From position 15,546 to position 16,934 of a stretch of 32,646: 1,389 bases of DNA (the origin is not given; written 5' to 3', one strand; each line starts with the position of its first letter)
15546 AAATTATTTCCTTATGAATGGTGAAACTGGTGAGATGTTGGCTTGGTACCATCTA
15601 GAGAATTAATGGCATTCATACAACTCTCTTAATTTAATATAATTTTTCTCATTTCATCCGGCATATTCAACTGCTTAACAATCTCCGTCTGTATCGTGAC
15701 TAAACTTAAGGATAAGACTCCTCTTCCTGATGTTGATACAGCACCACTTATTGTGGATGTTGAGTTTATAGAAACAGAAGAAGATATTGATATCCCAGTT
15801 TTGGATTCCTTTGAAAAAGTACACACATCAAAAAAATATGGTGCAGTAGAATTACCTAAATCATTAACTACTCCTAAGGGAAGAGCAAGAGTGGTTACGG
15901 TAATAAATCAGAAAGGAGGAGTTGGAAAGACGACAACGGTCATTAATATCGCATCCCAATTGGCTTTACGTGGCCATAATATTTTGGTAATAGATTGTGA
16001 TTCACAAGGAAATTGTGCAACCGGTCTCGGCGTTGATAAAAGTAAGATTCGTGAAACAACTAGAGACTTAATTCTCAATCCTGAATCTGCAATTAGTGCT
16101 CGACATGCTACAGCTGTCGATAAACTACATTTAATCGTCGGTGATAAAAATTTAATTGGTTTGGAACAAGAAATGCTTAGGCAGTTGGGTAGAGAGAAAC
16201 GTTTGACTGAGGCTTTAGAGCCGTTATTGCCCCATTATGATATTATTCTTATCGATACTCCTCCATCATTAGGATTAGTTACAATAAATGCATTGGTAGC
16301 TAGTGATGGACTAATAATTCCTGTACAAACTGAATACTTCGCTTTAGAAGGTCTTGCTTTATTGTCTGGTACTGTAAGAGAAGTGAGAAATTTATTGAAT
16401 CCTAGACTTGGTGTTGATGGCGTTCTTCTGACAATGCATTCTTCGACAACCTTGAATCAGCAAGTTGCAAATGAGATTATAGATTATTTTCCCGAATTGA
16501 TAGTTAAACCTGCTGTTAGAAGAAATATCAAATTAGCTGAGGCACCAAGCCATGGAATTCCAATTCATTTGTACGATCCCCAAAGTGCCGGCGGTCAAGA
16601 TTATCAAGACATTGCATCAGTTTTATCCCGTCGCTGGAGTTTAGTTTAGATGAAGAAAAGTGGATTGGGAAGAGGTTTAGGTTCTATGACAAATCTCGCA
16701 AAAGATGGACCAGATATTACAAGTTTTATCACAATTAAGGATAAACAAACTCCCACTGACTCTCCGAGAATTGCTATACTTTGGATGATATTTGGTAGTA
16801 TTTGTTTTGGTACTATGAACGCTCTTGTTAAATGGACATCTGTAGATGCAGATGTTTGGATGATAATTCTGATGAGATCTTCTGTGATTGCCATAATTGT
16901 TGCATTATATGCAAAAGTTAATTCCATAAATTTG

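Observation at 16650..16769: ParB-signature N-terminal peptide (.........) on an EamA/DMT permease, exactly where parB should begin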

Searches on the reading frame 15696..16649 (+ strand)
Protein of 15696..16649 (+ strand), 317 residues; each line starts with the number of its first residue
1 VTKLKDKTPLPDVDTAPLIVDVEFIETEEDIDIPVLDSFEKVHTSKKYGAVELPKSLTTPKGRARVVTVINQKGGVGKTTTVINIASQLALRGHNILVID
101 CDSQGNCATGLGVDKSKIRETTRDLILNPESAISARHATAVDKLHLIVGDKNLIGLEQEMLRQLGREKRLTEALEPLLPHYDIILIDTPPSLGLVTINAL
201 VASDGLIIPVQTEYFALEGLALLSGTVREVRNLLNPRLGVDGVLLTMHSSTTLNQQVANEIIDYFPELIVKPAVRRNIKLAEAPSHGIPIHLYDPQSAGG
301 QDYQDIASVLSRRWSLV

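Call 3: search_protein_families(library=pfam, proteins=[window:15696-16649:+], max_evalue=0.01)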
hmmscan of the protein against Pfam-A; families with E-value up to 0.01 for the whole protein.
window:15696-16649:+ (317 aa): 9 families
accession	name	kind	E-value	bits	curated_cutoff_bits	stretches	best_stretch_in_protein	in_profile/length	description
PF13614.12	AAA_31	-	2.2e-53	181.3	27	1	65-239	2-176/177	AAA domain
PF01656.29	CbiA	-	6.7e-22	78.2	25.4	1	67-290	1-125/125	CobQ/CobB/MinD/ParA nucleotide binding domain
PF09140.17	MipZ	-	6.1e-10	39.3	20.7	1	66-230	2-149/262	ATPase MipZ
PF10609.15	ParA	-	1.5e-08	34.8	27.1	1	65-200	4-133/246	NUBPL iron-transfer P-loop NTPase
PF06564.18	CBP_BcsQ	-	1.2e-06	28.6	21.3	1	67-307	4-230/234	Cellulose biosynthesis protein BcsQ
PF00142.24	Fer4_NifH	-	1.5e-06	28.3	25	1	70-107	5-42/271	4Fe-4S iron sulfur cluster binding proteins, NifH/frxC family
PF02374.21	ArsA_ATPase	-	4.5e-05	23.2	24.3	1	69-148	5-88/305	Anion-transporting ATPase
PF03308.22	MeaB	-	0.00038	20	23.1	1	40-118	9-87/273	Methylmalonyl Co-A mutase-associated GTPase MeaB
PF07015.17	VirC1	-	0.00097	19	24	1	66-103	3-40/231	VirC1 protein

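Call 13: search_solved_structures(query=window:15696-16649:+, max_evalue=1e-10, show_alignments=2)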
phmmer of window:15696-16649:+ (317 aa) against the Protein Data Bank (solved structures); distinct sequences matched with E-value up to 1e-10: 16.
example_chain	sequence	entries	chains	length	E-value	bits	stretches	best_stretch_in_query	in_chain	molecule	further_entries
8ray_B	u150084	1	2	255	2.4e-59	204.7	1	63-313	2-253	ParA family protein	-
1wcv_1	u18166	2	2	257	1.5e-48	169.3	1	62-310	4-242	SEGREGATION PROTEIN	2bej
2bek_A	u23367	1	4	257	1.9e-47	165.6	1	62-310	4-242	SEGREGATION PROTEIN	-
6iub_A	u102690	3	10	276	1.8e-43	152.6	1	64-308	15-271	SpoOJ regulator (Soj)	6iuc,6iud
8jmj_A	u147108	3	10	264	2.4e-42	148.9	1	65-308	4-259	SpoOJ regulator (Soj)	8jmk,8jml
4pfs_A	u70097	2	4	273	4.1e-39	138.3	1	64-315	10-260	Cobyrinic Acid a,c-diamide synthase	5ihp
5if9_A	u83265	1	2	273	5.1e-39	138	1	64-315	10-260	Cobyrinic Acid a,c-diamide synthase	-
3k9g_A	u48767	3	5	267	3.8e-14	56.3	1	62-233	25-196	PF-32 protein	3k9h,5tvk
1ion_A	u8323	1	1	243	5.6e-14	55.7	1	64-308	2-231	PROBABLE CELL DIVISION INHIBITOR MIND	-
1g3q_A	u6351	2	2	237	6.4e-14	55.6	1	64-309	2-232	CELL DIVISION INHIBITOR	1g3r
7dut_A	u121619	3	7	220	8.1e-14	55.2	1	66-229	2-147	SOJ protein (Soj)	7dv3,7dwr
6non_A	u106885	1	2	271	6.1e-12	49.1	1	59-220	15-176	Cobyrinic acid ac-diamide synthase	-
6noo_A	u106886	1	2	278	6.5e-12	49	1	59-220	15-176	Maintenance of carboxysome positioning A protein, MCDA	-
2oze_A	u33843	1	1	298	9.1e-12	48.5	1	57-292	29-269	Orf delta'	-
3pg5_A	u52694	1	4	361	5.4e-11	45.9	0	65-112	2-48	Uncharacterized protein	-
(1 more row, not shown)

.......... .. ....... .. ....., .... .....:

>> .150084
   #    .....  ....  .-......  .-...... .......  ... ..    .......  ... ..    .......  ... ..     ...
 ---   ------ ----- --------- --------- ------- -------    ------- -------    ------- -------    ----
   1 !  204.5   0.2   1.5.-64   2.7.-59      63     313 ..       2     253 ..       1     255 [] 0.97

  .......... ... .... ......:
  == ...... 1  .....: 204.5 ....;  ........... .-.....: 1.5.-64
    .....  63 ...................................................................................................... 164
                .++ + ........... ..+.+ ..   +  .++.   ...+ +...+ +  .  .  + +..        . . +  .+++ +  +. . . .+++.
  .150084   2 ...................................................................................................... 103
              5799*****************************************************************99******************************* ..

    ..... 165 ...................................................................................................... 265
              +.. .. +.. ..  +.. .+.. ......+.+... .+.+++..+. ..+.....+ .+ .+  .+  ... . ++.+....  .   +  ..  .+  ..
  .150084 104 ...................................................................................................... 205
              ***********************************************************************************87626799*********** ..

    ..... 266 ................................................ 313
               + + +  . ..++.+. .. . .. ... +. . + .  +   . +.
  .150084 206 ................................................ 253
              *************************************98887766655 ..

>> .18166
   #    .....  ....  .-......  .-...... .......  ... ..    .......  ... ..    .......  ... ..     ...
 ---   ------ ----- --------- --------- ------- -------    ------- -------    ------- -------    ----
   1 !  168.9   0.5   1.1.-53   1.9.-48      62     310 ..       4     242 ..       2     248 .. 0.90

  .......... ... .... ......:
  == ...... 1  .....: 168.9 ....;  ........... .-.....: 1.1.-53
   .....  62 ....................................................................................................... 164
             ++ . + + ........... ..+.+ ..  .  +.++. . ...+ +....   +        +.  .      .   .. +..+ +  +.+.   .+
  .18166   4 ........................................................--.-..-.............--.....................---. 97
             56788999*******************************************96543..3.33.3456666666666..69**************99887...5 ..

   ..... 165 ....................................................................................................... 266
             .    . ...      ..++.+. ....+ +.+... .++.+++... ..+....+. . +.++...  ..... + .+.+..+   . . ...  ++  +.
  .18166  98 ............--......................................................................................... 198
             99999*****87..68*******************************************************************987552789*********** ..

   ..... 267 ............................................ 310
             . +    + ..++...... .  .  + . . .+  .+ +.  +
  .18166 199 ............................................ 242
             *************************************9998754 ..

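Call 37: search_protein_families(library=ncbifam, proteins=[window:15696-16649:+], max_evalue=10)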
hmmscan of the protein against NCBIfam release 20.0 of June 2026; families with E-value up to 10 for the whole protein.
window:15696-16649:+ (317 aa): 40 families (the best 25 are shown)
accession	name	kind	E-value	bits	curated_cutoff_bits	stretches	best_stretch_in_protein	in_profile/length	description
NF041546.1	ParA_partition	equivalog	6.6e-25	87.9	180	2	66-109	1-44/203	ParA family partition ATPase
TIGR03453.1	partition_RepA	equivalog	2.4e-24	85.9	348.45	1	62-215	102-269/387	plasmid partitioning protein RepA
TIGR01969.1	minD_arch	subfamily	5.3e-19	68.4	201.75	1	65-311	1-231/251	cell division ATPase MinD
NF041283.1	PrgP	equivalog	5e-18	65.4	400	1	64-290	2-238/297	ParA superfamily DNA segregation protein PrgP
NF010443.0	PRK13869.1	subfamily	3.5e-16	59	446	1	64-217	121-288/405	plasmid-partitioning protein RepA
TIGR03371.1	cellulose_yhjQ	equivalog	4.9e-15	55.7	157.85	1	65-311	2-242/246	cellulose biosynthesis protein BcsQ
NF010259.0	PRK13705.1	equivalog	5.9e-14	51.8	725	1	64-275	106-333/388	plasmid-partitioning protein SopA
TIGR01968.1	minD_bact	equivalog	2.5e-12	46.7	212.9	1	64-309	1-235/261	septum site-determining protein MinD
TIGR01007.1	eps_fam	subfamily_domain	3.7e-11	43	108.05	1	64-203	17-149/204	polysaccharide biosynthesis tyrosine autokinase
NF047398.1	AAA_KGGVGR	domain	1.4e-09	38.5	90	1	65-102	3-40/190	KGGVGR-motif variant AAA ATPase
NF009701.0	PRK13230.1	subfamily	5.2e-08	32.2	350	1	70-115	6-51/291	nitrogenase reductase-like protein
NF008568.0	PRK11519.1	equivalog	1.7e-07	29.8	1068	1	66-202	528-656/720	tyrosine-protein kinase Wzc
TIGR01287.1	nifH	equivalog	9.3e-07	28.4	394.35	1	70-111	5-46/275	nitrogenase iron protein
NF041136.1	MrpORP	equivalog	1.4e-06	27.8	450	1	66-122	7-64/365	iron-sulfur cluster carrier protein MrpORP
NF008669.0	PRK11670.1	equivalog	1.5e-06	27.4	348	1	59-195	102-230/369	iron-sulfur cluster carrier protein ApbC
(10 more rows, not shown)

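Call 84: search_solved_structures(query=window:15696-16649:+, max_evalue=1e-40, show_alignments=5)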
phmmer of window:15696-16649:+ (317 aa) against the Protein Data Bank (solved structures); distinct sequences matched with E-value up to 1e-40: 5.
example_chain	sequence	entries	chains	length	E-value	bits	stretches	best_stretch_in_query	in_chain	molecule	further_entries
8ray_B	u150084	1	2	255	2.4e-59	204.7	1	63-313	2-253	ParA family protein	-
1wcv_1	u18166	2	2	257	1.5e-48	169.3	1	62-310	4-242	SEGREGATION PROTEIN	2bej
2bek_A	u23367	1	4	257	1.9e-47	165.6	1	62-310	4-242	SEGREGATION PROTEIN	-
6iub_A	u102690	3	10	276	1.8e-43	152.6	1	64-308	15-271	SpoOJ regulator (Soj)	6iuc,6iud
8jmj_A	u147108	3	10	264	2.4e-42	148.9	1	65-308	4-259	SpoOJ regulator (Soj)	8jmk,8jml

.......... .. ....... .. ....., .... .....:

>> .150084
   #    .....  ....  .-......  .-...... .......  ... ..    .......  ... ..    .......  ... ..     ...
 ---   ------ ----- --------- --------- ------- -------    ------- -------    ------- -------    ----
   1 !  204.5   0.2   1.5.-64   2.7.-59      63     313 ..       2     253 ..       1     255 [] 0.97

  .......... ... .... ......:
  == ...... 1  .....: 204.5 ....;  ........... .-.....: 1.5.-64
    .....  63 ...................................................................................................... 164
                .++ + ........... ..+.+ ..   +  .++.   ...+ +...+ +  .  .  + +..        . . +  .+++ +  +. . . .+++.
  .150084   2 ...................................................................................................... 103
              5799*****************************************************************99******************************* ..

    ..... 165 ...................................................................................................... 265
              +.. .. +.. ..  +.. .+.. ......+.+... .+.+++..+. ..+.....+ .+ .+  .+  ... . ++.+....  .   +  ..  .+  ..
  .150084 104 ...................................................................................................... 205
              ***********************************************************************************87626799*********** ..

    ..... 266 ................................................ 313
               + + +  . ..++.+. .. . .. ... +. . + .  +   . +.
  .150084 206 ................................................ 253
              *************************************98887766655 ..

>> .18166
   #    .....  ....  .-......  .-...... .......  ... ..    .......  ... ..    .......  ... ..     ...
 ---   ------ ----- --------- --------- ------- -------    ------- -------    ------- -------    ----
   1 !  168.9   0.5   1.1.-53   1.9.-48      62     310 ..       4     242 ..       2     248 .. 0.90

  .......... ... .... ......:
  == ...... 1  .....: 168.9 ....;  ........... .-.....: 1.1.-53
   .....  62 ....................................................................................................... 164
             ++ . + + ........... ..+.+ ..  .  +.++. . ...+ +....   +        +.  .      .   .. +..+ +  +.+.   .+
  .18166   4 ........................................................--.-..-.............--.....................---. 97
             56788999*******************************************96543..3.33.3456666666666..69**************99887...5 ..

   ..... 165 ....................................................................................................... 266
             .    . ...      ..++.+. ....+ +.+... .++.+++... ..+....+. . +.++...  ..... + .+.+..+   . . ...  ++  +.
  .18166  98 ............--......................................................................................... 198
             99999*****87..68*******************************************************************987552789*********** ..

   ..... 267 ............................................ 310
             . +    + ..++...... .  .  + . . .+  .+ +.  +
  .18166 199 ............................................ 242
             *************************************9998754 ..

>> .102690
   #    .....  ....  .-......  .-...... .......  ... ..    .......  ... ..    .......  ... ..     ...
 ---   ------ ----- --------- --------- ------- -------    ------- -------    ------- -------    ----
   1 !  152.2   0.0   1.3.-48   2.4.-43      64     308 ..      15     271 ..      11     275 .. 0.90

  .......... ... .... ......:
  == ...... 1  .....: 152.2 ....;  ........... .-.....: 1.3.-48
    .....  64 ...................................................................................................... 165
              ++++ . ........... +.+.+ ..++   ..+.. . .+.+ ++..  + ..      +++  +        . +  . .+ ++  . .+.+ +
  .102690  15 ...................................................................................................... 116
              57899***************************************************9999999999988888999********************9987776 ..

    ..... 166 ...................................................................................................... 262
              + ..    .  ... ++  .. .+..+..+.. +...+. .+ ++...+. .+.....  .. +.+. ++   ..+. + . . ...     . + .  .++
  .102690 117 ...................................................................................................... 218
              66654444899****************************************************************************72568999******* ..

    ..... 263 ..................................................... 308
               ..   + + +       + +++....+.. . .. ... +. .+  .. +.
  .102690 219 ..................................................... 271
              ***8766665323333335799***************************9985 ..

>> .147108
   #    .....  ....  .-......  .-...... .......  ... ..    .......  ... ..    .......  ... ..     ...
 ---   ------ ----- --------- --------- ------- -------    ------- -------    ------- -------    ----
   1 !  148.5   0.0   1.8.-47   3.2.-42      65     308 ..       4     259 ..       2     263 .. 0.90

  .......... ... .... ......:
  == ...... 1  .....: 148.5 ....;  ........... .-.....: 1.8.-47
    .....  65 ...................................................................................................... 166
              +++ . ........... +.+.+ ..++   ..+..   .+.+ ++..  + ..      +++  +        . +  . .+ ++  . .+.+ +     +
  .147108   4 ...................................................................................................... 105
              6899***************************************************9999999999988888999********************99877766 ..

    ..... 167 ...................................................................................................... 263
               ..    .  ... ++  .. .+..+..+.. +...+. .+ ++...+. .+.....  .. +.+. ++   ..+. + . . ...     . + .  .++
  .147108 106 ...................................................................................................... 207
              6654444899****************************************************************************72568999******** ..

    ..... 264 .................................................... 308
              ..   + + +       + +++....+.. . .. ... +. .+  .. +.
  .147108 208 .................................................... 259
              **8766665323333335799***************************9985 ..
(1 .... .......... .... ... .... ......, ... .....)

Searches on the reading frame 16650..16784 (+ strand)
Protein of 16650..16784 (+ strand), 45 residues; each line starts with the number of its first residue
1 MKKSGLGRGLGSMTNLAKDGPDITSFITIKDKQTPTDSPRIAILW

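Call 37: search_protein_families(library=ncbifam, proteins=[window:16650-16784:+], max_evalue=10)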
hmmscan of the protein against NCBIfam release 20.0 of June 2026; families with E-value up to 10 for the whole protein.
seq(45 aa): 2 families
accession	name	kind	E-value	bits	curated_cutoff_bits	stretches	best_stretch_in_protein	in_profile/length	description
NF006417.0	PRK08665.1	equivalog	0.13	10.4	961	1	2-34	165-196/759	vitamin B12-dependent ribonucleotide reductase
TIGR02504.1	NrdJ_Z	equivalog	0.14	10.7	399.95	1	5-34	152-181/606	adenosylcobalamin-dependent ribonucleoside-diphosphate reductase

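Call 39: search_solved_structures(query=window:16650-16769:+, max_evalue=10, show_alignments=5)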
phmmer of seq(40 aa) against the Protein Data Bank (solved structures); distinct sequences matched with E-value up to 10: 1.
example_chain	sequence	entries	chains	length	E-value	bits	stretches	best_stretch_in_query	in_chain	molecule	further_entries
8vgy_A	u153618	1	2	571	0.066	16.8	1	3-37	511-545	Apoptosis-inducing factor 1, mitochondrial,Mitochondrial intermembrane space import and as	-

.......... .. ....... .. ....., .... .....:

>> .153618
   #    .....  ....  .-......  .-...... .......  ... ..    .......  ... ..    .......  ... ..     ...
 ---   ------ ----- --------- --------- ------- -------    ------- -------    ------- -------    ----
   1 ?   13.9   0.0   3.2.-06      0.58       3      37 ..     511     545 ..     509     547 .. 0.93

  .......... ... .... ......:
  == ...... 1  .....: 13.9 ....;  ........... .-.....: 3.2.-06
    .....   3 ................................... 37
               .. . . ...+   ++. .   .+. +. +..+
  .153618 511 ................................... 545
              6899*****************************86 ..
